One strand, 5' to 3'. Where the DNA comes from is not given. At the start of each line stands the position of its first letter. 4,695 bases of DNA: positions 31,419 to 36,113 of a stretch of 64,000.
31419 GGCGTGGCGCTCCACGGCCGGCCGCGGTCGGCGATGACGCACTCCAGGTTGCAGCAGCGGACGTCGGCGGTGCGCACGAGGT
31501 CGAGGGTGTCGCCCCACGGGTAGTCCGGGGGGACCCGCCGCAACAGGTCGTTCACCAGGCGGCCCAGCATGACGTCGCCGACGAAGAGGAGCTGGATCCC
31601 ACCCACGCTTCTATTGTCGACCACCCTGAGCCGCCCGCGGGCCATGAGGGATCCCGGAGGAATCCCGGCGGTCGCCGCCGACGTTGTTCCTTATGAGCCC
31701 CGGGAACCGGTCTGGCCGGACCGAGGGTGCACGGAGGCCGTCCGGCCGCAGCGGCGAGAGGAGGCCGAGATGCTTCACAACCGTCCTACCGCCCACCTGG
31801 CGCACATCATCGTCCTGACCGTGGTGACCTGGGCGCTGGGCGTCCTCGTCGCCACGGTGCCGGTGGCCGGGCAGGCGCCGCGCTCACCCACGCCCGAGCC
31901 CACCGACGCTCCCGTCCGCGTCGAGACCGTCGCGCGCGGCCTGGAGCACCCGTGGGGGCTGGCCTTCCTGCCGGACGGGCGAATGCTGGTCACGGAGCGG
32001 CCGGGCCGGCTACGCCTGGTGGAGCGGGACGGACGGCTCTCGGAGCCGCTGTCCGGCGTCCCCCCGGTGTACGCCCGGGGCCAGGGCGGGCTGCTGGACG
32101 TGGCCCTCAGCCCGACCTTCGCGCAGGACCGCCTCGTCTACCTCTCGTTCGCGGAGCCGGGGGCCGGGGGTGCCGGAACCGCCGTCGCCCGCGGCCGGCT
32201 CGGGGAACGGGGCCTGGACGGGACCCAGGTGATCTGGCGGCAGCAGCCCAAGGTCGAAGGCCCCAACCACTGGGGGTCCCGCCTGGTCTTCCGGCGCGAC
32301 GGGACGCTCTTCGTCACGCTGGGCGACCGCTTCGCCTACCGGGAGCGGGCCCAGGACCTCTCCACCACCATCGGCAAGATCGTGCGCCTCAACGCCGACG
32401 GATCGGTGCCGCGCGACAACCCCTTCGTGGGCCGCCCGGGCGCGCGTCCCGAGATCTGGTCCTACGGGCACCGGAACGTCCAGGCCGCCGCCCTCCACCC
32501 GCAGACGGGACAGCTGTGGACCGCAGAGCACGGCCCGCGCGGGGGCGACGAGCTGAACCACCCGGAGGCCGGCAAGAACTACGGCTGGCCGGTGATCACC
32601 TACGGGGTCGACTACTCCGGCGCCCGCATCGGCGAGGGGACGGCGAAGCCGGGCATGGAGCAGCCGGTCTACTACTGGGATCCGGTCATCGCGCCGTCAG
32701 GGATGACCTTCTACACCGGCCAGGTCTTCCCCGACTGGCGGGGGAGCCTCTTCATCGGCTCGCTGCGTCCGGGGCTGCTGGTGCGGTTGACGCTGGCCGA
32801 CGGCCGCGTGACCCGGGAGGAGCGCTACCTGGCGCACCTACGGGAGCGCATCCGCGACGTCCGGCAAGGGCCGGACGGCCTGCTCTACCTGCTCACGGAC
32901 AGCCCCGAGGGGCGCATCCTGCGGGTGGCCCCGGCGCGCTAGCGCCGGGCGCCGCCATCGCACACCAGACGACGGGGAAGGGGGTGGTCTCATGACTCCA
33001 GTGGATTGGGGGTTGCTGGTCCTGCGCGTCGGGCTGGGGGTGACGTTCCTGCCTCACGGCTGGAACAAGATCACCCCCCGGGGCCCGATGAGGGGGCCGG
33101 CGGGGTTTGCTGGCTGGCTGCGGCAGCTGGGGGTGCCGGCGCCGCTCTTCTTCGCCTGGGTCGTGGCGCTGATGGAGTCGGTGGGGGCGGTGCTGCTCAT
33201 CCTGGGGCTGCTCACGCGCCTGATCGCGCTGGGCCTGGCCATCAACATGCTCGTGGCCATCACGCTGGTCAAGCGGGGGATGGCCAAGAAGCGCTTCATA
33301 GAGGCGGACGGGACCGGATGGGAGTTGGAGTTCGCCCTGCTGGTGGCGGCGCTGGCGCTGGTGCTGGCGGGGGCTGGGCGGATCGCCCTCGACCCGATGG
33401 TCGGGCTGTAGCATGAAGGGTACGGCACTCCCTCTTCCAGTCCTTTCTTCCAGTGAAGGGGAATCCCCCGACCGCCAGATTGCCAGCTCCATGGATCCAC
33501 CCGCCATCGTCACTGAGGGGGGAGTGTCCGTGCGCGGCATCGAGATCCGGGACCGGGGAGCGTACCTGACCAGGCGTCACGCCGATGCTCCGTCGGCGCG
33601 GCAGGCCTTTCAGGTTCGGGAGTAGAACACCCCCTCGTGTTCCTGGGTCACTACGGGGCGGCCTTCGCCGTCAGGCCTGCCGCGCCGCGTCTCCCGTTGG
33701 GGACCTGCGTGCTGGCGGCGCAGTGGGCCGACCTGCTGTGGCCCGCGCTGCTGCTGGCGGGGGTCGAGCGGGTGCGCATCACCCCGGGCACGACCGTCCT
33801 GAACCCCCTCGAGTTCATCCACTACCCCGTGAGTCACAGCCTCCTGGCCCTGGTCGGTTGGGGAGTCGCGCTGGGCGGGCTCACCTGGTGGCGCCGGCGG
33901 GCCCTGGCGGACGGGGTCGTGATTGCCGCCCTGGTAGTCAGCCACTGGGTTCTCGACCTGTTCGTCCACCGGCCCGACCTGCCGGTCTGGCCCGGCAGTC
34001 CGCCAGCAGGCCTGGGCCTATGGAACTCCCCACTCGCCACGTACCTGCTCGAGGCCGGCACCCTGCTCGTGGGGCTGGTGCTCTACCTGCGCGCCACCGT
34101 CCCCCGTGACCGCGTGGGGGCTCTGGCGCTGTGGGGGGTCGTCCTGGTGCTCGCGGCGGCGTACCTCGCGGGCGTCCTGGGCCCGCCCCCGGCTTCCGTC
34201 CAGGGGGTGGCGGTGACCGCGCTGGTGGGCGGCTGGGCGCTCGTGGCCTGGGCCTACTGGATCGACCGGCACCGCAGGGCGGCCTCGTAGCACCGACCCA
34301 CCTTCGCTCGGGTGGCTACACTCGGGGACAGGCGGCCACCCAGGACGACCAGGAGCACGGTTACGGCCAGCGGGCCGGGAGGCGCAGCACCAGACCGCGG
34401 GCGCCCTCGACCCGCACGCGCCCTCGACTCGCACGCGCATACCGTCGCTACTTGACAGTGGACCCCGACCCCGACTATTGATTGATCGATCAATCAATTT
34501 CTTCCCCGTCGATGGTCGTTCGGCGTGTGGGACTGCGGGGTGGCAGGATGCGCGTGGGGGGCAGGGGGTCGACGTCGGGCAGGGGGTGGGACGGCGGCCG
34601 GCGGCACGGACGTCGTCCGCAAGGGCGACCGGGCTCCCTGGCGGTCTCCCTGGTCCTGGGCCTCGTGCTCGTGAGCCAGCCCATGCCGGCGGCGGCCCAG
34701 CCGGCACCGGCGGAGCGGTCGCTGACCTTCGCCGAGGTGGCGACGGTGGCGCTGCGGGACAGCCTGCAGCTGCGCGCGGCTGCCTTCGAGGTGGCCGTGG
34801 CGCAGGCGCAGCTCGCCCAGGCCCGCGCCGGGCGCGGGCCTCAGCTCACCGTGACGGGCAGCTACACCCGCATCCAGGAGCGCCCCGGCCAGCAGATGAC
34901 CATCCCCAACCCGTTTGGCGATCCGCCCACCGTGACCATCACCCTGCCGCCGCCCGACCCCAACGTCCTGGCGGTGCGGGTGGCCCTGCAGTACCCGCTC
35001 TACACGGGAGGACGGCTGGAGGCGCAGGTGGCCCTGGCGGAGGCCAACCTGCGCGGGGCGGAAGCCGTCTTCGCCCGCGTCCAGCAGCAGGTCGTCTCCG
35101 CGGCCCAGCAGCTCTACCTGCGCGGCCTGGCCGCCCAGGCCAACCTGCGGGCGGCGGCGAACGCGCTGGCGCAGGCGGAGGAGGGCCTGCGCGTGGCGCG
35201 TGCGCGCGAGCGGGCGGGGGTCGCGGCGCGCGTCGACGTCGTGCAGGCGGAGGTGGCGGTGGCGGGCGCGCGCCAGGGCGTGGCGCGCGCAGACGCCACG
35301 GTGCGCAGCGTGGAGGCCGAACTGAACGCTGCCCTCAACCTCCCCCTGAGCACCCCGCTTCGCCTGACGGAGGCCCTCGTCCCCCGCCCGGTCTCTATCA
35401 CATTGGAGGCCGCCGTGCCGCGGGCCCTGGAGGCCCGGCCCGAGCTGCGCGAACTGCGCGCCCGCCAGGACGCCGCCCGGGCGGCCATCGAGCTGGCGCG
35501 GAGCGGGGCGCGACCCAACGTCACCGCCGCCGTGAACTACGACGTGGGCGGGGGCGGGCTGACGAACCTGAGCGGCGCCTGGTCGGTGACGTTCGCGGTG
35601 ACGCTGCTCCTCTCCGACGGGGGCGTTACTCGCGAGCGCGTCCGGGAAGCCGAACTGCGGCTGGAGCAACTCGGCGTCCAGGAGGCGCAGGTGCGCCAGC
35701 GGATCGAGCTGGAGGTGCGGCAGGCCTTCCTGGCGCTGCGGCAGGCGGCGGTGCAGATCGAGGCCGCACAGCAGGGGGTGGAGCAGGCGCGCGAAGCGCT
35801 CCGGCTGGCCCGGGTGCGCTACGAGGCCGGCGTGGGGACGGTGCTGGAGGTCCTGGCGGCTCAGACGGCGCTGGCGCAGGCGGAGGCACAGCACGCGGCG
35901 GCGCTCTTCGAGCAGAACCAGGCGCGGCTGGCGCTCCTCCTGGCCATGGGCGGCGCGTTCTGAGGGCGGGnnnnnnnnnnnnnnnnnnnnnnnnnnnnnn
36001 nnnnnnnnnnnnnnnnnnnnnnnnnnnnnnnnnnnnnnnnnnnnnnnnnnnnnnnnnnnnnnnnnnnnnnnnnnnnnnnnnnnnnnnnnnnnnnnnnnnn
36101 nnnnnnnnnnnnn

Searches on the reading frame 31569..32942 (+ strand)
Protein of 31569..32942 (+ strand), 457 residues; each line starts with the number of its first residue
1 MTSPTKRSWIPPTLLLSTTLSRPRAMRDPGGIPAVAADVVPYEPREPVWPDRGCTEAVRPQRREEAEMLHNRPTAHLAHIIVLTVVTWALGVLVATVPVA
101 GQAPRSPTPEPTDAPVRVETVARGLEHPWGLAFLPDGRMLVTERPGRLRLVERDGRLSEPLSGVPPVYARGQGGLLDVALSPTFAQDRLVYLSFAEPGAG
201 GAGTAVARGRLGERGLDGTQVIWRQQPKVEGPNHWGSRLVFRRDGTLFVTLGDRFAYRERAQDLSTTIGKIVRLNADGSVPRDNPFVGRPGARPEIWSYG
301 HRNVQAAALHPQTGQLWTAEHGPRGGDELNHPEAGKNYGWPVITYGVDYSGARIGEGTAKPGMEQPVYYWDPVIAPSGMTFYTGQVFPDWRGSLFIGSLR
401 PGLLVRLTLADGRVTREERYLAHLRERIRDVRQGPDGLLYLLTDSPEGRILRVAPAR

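Call 91: search_protein_families(library=pfam, proteins=[window:31569-32942:+], max_evalue=0.00001)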
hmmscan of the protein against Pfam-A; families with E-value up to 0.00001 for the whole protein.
window:31569-32942:+ (457 aa): 1 family
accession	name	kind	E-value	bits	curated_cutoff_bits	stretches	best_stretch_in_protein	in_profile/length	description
PF07995.17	GSDH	-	1.6e-145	485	25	1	125-452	1-332/332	Glucose / Sorbosone dehydrogenase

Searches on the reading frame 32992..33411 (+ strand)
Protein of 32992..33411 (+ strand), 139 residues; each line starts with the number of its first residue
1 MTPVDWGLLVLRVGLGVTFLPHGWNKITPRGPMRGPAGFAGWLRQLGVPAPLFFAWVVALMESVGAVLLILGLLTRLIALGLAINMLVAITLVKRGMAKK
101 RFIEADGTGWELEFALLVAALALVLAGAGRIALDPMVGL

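Call 92: search_protein_families(library=pfam, proteins=[window:32992-33411:+], max_evalue=0.00001)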
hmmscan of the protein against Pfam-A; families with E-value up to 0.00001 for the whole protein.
window:32992-33411:+ (139 aa): 2 families
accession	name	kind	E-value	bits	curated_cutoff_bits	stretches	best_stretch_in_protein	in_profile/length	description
PF07681.17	DoxX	-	5.2e-24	85.1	23.6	1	7-94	1-84/85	DoxX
PF07291.16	MauE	-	3.1e-08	34.4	27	1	6-125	3-125/128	Methylamine utilisation protein MauE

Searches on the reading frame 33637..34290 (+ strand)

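Call 92: search_protein_families(library=pfam, proteins=[window:33637-34290:+], max_evalue=0.00001)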
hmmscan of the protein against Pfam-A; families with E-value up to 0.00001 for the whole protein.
window:33637-34290:+ (217 aa): 1 family
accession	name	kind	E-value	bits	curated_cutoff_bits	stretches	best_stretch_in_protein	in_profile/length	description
PF04307.19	YdjM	-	2.6e-07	30.8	29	1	61-176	60-170/176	YdjM inner membrane protein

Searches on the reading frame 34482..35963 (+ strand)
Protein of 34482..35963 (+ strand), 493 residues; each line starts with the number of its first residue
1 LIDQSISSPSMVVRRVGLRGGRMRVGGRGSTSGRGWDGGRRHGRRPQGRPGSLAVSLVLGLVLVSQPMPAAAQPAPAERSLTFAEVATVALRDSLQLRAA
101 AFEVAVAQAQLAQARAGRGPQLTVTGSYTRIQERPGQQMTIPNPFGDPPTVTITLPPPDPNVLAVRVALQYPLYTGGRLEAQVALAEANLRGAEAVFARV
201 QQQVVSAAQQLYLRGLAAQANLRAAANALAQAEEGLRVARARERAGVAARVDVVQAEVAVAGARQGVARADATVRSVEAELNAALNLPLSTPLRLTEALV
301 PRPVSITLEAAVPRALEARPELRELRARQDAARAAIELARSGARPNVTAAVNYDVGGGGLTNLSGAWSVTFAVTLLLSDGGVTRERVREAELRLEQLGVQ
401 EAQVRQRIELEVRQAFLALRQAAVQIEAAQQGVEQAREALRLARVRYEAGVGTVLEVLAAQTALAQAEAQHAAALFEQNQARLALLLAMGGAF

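Call 91: search_protein_families(library=pfam, proteins=[window:34482-35963:+], max_evalue=0.00001)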
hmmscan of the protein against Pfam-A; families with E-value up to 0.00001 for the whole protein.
window:34482-35963:+ (493 aa): 1 family
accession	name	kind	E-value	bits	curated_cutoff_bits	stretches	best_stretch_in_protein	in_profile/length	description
PF02321.23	OEP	-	3.8e-60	203.4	22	2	308-490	1-187/187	Outer membrane efflux protein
